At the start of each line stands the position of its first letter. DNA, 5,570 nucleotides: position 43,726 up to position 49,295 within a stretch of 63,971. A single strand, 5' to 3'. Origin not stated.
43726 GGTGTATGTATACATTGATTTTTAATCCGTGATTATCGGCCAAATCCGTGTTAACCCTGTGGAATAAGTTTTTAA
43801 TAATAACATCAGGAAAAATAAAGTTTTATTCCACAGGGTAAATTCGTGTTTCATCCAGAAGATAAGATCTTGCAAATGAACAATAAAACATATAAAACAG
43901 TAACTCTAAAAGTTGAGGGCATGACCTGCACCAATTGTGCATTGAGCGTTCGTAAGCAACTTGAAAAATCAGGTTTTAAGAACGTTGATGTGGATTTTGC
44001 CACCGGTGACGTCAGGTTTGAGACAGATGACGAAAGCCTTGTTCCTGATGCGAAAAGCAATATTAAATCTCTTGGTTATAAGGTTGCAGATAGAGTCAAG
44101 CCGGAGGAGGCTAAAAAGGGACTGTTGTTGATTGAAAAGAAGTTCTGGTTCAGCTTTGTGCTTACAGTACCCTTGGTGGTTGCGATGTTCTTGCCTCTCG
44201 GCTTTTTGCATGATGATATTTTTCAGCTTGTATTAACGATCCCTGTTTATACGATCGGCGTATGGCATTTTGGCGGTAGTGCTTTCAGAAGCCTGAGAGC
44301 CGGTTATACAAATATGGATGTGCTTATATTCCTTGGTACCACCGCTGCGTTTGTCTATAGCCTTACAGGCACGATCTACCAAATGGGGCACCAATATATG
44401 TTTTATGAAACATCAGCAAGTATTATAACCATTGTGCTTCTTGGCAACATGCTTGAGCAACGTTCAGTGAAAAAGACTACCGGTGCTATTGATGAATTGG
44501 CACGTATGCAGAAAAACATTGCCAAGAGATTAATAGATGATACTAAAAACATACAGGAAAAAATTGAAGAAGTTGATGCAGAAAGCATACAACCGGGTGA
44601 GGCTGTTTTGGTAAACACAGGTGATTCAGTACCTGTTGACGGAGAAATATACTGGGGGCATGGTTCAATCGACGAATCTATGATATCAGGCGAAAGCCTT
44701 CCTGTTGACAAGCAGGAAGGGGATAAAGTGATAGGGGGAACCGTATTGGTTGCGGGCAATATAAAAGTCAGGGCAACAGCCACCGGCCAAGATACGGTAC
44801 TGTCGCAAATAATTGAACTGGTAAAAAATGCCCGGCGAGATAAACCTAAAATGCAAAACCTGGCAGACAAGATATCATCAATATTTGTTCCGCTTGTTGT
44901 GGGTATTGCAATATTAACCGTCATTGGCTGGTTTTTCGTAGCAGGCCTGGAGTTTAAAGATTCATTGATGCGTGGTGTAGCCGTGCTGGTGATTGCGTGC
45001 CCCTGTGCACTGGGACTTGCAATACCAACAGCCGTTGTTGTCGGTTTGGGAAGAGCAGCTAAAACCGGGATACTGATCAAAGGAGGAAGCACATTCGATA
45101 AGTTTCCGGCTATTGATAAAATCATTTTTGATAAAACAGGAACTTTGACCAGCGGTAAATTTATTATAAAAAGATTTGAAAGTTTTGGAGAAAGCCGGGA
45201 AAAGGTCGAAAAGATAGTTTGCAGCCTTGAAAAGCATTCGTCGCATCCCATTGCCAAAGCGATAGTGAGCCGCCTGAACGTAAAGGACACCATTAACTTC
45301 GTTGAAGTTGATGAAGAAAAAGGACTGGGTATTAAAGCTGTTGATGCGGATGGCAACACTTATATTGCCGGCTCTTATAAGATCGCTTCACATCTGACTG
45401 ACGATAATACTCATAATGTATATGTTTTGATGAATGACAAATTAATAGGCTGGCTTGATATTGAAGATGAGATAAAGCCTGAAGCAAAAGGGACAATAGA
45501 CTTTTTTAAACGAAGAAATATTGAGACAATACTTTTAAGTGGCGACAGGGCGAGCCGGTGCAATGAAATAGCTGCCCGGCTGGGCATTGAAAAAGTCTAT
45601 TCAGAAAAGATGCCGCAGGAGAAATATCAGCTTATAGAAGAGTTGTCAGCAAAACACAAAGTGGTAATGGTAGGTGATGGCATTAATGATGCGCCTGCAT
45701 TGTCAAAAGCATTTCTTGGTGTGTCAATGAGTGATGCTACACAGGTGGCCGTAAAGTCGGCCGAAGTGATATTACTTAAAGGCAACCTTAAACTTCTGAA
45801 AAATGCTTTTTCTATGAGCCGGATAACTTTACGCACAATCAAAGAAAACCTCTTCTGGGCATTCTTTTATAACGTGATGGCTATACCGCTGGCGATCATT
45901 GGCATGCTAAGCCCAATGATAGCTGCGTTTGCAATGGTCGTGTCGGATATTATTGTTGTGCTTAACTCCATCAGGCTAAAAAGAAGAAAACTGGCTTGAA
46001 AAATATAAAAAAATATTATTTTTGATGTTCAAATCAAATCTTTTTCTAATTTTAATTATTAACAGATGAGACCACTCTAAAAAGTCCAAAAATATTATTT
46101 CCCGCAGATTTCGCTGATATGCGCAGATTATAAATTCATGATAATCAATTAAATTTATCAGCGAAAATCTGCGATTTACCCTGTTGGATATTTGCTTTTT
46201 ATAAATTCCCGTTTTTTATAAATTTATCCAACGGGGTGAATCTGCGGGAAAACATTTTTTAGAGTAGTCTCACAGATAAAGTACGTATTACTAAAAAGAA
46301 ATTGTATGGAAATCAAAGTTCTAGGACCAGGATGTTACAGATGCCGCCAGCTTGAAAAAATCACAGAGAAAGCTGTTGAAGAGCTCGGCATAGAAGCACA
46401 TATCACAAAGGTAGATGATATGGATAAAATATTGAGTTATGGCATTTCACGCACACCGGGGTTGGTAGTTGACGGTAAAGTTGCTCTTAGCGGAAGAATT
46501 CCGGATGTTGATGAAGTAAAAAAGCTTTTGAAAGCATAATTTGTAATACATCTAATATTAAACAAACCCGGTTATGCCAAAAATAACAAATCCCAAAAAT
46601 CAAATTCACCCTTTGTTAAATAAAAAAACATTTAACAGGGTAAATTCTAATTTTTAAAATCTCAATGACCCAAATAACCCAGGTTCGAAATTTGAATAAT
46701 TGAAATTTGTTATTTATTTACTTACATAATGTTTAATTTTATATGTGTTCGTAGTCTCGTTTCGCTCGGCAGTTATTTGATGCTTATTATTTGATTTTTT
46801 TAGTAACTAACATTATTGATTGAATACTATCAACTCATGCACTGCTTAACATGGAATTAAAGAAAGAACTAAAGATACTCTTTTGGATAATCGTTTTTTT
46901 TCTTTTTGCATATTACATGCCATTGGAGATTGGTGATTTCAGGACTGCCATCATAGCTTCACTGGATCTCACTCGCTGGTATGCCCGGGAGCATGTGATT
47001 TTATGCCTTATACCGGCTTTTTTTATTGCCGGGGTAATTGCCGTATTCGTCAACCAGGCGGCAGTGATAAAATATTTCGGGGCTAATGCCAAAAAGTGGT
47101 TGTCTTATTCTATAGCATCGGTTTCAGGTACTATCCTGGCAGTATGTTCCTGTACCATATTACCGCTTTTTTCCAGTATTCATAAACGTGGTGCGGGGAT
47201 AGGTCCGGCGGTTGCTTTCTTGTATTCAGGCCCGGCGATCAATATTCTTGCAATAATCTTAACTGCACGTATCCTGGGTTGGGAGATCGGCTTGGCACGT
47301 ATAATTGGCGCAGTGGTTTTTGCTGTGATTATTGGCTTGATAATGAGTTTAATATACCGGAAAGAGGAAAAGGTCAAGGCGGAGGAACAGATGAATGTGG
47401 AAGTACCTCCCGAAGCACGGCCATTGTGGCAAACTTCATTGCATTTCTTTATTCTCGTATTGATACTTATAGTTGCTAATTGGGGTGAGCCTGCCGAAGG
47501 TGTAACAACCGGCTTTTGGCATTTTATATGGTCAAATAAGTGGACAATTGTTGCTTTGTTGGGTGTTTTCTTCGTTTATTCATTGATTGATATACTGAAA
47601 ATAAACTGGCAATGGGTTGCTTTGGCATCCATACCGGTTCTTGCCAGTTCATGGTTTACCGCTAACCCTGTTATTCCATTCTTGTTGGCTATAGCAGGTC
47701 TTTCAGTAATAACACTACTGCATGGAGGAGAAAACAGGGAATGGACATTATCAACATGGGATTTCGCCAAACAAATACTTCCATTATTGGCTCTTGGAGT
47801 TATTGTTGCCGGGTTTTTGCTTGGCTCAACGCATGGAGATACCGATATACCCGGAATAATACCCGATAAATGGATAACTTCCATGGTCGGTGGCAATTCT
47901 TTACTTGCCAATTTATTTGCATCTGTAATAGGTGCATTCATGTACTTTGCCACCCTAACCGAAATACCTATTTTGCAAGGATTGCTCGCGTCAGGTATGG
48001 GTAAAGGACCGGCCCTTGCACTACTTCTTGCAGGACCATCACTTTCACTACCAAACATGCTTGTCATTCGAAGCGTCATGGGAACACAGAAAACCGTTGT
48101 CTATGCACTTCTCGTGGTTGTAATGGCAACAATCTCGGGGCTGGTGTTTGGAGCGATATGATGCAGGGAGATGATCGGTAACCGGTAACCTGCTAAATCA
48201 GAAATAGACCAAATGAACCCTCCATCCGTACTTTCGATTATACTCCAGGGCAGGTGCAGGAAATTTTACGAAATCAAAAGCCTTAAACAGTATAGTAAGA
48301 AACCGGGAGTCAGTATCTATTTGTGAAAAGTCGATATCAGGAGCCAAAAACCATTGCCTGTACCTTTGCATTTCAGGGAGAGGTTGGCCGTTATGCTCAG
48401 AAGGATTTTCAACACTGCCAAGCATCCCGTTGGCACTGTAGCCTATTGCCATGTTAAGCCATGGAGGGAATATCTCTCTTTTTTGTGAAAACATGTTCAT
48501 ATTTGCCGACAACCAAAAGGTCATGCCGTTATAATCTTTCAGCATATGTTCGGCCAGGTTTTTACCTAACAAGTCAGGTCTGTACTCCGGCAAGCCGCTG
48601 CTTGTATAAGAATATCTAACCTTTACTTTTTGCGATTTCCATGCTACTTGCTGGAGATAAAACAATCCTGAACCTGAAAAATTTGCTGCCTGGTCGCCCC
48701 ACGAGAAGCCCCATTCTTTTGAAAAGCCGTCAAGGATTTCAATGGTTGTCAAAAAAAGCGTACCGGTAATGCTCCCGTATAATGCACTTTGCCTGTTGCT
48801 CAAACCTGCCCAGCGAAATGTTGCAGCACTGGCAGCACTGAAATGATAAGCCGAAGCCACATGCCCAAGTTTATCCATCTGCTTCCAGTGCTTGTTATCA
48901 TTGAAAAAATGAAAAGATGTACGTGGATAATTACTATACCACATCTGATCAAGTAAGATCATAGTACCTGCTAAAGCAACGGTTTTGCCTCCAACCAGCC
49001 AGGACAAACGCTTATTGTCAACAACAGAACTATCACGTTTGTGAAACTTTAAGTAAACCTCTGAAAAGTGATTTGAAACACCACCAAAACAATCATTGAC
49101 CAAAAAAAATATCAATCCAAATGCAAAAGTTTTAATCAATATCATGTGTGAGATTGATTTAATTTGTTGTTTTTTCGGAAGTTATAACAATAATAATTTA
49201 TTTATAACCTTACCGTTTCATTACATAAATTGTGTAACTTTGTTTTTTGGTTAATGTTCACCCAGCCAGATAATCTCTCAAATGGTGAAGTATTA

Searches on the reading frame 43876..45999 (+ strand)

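Call 64: search_protein_families(library=pfam, proteins=[window:43876-45999:+], max_evalue=0.00001)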
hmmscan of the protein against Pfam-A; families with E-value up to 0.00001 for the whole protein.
window:43876-45999:+ (707 aa): 3 families
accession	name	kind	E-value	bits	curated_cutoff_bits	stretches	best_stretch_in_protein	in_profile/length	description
PF00122.25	E1-E2_ATPase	-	2.1e-57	194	28.1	1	211-396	2-180/181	E1-E2 ATPase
PF00702.32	Hydrolase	-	3.6e-25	89.9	26.4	1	416-612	4-190/191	haloacid dehalogenase-like hydrolase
PF00403.32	HMA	-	1.2e-11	45.3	24.8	1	10-69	1-62/62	Heavy-metal-associated domain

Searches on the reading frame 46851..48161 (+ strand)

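Call 64: search_protein_families(library=pfam, proteins=[window:46851-48161:+], max_evalue=0.00001)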
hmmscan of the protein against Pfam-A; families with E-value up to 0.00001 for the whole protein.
window:46851-48161:+ (436 aa): 1 family
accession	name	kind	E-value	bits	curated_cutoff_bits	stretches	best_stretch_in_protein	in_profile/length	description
PF03773.19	ArsP_1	-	2.9e-73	247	32.3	1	43-434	10-293/294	Predicted permease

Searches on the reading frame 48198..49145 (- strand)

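Call 64: search_protein_families(library=pfam, proteins=[window:48198-49145:-], max_evalue=0.00001)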
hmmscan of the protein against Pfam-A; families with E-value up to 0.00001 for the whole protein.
window:48198-49145:- (315 aa): 1 family
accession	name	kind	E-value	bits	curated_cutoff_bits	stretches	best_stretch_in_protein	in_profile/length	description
PF10043.14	DUF2279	-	1.3e-14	55.1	28.6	1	81-165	5-89/91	Predicted periplasmic lipoprotein (DUF2279)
